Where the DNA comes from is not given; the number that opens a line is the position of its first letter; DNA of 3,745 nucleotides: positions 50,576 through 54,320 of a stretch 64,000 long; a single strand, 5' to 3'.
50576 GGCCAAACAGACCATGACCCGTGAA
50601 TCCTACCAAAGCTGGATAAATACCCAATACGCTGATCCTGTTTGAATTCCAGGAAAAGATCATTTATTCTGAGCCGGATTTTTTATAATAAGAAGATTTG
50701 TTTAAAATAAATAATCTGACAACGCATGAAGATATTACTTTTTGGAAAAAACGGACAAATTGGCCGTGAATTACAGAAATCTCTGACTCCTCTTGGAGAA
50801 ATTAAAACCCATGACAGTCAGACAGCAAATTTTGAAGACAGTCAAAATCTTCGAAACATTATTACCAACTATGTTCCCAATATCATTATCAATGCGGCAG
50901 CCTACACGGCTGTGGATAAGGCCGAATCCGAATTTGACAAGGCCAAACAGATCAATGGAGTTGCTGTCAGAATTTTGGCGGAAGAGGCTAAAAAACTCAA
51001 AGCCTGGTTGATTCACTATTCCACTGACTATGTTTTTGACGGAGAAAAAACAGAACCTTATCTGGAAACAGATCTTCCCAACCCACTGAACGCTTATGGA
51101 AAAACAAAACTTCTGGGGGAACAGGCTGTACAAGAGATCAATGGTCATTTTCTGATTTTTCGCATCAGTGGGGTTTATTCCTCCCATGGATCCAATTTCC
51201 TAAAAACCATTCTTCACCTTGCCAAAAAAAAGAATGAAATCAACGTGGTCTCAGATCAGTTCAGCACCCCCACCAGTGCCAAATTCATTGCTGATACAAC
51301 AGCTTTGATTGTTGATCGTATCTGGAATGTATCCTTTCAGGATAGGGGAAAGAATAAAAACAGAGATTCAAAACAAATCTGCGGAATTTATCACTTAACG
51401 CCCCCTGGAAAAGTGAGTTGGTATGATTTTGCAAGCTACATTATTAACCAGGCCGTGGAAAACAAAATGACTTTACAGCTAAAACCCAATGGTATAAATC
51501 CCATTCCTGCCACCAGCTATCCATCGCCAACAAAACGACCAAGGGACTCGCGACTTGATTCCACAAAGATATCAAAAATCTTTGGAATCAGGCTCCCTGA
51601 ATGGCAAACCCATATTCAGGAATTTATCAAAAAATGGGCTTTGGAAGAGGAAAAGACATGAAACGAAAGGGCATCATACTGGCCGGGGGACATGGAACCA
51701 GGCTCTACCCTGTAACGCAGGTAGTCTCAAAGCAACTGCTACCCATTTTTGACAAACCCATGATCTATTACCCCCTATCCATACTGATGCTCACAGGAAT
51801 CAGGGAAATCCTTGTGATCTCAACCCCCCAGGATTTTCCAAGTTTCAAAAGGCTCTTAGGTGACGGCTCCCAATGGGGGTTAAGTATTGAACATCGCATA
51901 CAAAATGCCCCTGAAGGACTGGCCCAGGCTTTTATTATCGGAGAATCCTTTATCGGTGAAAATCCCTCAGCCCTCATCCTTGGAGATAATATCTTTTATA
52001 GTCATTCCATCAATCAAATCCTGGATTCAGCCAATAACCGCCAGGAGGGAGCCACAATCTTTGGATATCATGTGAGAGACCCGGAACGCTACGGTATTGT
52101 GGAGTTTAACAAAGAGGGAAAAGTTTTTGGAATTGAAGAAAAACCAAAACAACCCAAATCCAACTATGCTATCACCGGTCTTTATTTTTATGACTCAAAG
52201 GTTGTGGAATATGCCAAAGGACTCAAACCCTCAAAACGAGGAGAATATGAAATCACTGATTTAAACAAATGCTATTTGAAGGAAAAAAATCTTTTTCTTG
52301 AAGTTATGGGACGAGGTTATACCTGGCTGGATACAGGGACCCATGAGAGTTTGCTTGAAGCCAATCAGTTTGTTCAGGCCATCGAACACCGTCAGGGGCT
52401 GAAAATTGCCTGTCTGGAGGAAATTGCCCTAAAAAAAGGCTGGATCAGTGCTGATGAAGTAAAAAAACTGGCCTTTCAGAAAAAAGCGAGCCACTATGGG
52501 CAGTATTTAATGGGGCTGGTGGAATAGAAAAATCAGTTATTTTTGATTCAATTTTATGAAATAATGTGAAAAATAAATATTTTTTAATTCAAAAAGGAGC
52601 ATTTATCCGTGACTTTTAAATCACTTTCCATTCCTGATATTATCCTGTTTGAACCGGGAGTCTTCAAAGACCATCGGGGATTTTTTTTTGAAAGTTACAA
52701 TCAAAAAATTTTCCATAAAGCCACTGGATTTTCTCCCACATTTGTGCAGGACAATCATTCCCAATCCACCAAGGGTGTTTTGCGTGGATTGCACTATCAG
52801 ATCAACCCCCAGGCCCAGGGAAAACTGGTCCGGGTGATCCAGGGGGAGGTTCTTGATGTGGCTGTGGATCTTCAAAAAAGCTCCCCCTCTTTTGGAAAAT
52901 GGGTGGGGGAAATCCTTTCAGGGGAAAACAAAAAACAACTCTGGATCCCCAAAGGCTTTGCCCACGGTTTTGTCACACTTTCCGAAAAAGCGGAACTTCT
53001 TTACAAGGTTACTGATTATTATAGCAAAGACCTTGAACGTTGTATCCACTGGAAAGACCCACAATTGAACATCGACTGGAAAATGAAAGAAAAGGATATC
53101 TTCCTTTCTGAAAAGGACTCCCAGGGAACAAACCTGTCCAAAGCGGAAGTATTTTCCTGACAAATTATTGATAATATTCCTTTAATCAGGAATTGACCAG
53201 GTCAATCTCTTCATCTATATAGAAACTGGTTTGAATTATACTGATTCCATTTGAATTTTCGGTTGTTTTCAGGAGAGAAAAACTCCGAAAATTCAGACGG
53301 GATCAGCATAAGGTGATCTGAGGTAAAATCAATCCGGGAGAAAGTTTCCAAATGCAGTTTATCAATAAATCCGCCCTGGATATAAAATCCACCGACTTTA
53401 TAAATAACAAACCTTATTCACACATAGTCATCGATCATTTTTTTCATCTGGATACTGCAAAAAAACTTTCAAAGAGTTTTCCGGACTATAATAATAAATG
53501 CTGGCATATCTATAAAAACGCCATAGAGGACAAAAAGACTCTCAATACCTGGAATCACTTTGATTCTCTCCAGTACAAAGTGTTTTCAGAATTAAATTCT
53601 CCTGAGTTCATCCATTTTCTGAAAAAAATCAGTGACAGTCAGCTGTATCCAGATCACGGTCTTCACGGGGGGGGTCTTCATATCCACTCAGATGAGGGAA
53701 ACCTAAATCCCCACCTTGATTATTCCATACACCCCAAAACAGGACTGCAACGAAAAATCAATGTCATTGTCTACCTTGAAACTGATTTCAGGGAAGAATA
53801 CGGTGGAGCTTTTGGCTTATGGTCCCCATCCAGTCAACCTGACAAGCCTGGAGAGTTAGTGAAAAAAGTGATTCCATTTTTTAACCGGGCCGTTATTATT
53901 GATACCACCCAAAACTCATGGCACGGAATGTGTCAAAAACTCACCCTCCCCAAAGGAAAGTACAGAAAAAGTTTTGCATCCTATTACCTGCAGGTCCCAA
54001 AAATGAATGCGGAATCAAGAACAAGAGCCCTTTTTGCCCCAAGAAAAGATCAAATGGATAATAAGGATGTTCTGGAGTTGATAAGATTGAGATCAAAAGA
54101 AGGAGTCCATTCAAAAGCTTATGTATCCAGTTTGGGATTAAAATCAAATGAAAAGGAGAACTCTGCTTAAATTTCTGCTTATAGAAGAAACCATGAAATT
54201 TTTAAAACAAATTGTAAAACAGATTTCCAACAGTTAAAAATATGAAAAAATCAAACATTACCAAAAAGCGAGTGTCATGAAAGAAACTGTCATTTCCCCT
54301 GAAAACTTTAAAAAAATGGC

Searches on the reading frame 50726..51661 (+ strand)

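Call 47: search_protein_families(library=pfam, proteins=[window:50726-51661:+], max_evalue=0.00001)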
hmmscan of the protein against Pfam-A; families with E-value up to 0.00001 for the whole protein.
window:50726-51661:+ (311 aa): 5 families
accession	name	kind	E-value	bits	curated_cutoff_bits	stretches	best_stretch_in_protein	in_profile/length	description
PF04321.23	RmlD_sub_bind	-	8.7e-97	324.1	27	1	1-303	1-284/287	RmlD substrate binding domain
PF01370.27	Epimerase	-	1.6e-14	54.4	20.9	1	3-174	1-201/240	NAD dependent epimerase/dehydratase family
PF16363.11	GDP_Man_Dehyd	-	1.2e-11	45.1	27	1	33-157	58-186/332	GDP-mannose 4,6 dehydratase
PF02719.21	Polysacc_synt_2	-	3.1e-06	27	20.2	0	5-156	28-177/293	Polysaccharide biosynthesis protein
PF07993.18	NAD_binding_4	-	4.4e-06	26.5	20.1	1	52-152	90-209/258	Male sterility protein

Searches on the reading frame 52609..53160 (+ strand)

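Call 47: search_protein_families(library=pfam, proteins=[window:52609-53160:+], max_evalue=0.00001)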
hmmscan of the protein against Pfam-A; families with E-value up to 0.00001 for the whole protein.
window:52609-53160:+ (183 aa): 1 family
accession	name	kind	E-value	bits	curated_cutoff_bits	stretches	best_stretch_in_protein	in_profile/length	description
PF00908.23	dTDP_sugar_isom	-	8.6e-73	244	27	1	6-176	2-166/168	dTDP-4-dehydrorhamnose 3,5-epimerase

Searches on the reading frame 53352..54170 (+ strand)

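Call 47: search_protein_families(library=pfam, proteins=[window:53352-54170:+], max_evalue=0.00001)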
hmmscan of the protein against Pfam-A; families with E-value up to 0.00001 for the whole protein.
window:53352-54170:+ (272 aa): 2 families
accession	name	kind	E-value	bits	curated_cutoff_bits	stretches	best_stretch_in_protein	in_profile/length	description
PF13640.12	2OG-FeII_Oxy_3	-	8.8e-12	46.3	27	1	110-211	4-96/98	2OG-Fe(II) oxygenase superfamily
PF13661.12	2OG-FeII_Oxy_4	-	4.5e-08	33.9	27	1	127-193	15-81/98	2OG-Fe(II) oxygenase superfamily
